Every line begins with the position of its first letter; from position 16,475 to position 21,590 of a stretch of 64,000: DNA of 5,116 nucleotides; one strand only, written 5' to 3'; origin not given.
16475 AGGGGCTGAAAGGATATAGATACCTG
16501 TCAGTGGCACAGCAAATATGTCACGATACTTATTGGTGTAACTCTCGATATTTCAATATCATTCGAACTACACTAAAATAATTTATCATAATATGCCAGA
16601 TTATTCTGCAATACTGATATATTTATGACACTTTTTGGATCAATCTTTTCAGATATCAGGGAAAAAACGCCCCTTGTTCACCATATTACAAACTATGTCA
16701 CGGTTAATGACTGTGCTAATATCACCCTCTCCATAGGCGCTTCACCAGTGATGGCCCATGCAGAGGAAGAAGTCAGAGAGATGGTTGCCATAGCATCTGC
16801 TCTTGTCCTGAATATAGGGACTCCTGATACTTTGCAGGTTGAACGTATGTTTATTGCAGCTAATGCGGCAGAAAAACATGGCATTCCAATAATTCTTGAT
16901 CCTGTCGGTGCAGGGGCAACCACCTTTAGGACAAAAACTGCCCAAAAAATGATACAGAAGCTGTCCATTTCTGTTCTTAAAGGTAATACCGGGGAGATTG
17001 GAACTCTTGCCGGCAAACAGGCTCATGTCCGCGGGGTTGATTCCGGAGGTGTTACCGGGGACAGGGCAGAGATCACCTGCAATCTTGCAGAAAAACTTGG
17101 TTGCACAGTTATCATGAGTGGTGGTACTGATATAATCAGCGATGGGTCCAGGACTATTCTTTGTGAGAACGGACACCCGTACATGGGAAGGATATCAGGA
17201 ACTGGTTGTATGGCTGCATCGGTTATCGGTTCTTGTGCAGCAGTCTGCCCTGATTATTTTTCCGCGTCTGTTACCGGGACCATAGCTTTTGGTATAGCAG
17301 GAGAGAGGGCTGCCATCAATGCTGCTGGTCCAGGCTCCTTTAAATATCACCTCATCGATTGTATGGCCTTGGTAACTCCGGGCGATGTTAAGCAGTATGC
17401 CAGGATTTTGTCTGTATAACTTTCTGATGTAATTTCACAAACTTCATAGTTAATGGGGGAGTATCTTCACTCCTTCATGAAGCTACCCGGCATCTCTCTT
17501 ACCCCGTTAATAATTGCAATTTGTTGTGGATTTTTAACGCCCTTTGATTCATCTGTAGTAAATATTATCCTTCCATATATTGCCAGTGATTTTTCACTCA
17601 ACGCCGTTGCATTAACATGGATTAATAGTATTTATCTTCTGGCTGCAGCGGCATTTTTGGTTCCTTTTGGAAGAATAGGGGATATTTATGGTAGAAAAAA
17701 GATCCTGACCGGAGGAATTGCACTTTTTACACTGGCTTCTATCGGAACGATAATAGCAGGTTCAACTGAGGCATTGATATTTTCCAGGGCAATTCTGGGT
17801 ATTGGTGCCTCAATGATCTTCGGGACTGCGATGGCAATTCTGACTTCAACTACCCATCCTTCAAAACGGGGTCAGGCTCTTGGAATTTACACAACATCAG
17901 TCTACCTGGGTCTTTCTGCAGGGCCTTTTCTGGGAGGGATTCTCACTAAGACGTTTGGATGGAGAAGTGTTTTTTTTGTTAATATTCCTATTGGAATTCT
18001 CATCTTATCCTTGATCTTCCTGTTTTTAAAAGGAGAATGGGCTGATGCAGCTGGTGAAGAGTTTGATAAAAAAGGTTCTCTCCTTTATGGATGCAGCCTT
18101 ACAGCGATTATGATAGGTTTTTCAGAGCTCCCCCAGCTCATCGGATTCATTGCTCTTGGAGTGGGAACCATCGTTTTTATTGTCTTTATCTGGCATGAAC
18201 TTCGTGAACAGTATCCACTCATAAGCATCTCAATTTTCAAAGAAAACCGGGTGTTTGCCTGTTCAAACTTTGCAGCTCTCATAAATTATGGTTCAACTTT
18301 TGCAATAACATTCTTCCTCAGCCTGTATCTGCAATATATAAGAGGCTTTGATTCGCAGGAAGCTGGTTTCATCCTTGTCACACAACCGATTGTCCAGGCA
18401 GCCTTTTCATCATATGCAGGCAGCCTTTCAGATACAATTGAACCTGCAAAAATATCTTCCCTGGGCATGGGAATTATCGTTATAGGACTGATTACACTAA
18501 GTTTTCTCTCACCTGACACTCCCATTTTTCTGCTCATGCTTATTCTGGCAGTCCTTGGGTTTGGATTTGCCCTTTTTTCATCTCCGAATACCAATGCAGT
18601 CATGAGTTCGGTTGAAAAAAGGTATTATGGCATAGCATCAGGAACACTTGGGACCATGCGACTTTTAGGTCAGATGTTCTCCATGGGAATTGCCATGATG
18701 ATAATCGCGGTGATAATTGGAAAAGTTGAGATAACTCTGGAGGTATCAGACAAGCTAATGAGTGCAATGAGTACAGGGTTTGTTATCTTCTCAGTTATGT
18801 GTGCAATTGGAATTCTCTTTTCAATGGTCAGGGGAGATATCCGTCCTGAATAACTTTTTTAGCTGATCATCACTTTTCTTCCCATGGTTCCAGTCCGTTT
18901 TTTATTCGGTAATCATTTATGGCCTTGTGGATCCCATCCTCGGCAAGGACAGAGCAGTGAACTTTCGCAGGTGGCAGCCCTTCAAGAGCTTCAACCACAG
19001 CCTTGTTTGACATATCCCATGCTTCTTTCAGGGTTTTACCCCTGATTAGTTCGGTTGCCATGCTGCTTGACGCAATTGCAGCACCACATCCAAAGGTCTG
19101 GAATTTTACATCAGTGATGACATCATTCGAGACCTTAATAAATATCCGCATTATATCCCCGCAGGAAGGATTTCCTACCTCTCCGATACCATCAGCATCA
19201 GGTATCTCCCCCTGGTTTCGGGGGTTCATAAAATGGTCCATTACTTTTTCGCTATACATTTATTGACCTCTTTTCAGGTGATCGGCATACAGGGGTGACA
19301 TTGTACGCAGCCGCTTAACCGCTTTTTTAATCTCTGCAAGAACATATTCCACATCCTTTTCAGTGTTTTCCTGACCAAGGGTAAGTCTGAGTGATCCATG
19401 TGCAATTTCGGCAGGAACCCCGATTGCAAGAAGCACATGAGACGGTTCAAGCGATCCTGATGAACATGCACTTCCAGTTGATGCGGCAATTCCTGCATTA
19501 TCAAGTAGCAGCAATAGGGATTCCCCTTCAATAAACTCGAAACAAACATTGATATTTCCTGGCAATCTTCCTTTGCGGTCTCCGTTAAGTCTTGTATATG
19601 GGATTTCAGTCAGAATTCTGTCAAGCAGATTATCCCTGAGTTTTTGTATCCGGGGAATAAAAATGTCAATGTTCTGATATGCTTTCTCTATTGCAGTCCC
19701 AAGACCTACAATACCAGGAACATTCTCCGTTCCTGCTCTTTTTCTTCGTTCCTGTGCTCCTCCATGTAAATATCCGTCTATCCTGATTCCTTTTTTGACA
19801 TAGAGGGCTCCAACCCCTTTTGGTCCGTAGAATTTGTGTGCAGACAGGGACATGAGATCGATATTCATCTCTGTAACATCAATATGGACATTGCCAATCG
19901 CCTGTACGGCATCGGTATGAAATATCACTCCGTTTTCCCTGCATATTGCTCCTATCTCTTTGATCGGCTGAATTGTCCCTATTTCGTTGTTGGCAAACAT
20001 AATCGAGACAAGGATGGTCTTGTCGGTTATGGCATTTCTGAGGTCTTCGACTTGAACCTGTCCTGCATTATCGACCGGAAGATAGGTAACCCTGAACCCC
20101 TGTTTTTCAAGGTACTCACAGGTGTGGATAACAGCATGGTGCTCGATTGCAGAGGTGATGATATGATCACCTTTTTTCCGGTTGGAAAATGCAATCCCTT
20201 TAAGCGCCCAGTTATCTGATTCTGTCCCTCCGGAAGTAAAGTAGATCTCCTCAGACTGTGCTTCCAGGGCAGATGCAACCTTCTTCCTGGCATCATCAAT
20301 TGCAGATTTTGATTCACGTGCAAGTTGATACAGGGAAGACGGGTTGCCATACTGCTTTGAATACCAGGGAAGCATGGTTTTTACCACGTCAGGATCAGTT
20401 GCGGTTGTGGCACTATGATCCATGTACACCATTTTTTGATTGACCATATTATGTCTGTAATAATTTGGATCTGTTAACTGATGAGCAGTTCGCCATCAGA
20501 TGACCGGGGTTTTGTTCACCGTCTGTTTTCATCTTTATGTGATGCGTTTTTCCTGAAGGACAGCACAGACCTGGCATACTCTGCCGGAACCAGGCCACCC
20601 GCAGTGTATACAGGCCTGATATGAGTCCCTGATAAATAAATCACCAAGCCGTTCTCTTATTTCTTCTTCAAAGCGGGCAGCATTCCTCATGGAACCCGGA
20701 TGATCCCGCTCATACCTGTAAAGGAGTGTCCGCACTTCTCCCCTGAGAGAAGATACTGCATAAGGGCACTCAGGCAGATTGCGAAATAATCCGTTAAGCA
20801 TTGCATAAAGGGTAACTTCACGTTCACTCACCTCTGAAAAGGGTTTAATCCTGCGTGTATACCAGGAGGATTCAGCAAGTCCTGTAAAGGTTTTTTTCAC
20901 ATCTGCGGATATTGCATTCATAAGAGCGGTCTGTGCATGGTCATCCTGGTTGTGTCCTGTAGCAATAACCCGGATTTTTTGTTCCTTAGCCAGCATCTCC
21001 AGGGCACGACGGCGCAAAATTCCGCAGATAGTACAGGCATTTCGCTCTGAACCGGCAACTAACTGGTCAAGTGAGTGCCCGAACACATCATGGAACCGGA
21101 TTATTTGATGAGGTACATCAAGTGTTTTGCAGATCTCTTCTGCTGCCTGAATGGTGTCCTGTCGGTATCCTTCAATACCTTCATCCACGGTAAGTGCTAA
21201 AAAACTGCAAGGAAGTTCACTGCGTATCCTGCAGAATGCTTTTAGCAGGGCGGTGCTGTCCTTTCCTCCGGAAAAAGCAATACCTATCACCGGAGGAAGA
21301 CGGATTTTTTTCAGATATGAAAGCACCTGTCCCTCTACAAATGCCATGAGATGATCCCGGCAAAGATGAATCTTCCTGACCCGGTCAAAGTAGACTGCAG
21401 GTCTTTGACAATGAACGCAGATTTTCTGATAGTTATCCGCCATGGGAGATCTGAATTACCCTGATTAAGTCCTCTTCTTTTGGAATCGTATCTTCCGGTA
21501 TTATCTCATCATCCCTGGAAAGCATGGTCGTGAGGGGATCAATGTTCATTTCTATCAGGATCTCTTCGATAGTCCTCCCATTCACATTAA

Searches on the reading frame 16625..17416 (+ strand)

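Call 70: search_protein_families(library=pfam, proteins=[window:16625-17416:+], max_evalue=0.00001)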
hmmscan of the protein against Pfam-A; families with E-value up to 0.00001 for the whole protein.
window:16625-17416:+ (264 aa): 2 families
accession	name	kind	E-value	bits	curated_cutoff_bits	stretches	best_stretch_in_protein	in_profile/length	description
PF02110.20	HK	-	2.4e-81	273.2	27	1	9-249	2-243/247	Hydroxyethylthiazole kinase family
PF01256.23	Carb_kinase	-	2.6e-08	34.1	27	1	29-234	35-228/242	NAD(P)H-hydrate dehydratase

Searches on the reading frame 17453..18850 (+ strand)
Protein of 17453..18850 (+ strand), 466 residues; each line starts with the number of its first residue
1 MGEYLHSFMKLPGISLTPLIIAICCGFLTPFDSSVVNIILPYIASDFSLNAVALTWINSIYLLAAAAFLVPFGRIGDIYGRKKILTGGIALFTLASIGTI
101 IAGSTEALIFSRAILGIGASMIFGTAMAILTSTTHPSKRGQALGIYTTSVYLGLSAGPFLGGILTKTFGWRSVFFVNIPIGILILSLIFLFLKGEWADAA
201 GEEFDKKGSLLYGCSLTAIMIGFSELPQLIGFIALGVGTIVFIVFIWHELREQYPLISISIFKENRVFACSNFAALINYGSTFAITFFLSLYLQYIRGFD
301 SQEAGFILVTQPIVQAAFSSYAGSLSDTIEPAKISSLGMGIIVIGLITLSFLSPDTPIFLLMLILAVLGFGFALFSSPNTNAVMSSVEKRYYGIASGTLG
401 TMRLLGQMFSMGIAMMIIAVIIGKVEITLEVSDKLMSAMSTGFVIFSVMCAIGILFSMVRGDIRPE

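Call 70: search_protein_families(library=pfam, proteins=[window:17453-18850:+], max_evalue=0.00001)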
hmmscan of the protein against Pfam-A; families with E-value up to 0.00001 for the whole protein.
window:17453-18850:+ (466 aa): 2 families
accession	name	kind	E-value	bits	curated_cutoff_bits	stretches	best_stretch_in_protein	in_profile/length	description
PF07690.21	MFS_1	-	1.5e-65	221.9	33.4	2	23-410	2-346/347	Major Facilitator Superfamily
PF00083.30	Sugar_tr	-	3.8e-12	46.3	22.3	1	20-190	3-190/452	Sugar (and other) transporter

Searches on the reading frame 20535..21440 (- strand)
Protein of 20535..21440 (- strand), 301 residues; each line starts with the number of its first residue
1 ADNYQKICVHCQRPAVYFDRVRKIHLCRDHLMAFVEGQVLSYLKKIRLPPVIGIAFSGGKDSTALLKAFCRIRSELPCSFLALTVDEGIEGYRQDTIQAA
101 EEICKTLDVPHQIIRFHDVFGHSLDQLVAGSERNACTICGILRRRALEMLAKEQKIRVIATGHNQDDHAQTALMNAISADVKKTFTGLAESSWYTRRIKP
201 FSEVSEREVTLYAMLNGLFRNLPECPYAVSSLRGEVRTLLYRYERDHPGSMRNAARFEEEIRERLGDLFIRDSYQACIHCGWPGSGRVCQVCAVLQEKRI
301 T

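Call 70: search_protein_families(library=pfam, proteins=[window:20535-21440:-], max_evalue=0.00001)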
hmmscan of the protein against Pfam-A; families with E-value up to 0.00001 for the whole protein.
window:20535-21440:- (301 aa): 2 families
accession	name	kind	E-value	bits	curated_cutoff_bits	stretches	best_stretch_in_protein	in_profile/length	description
PF01171.26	ATP_bind_3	-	1.5e-18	67.6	27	1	53-216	3-159/182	PP-loop family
PF03054.22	tRNA_Me_trans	-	6.7e-07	29.6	20.6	1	52-167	3-130/202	tRNA methyl transferase HUP domain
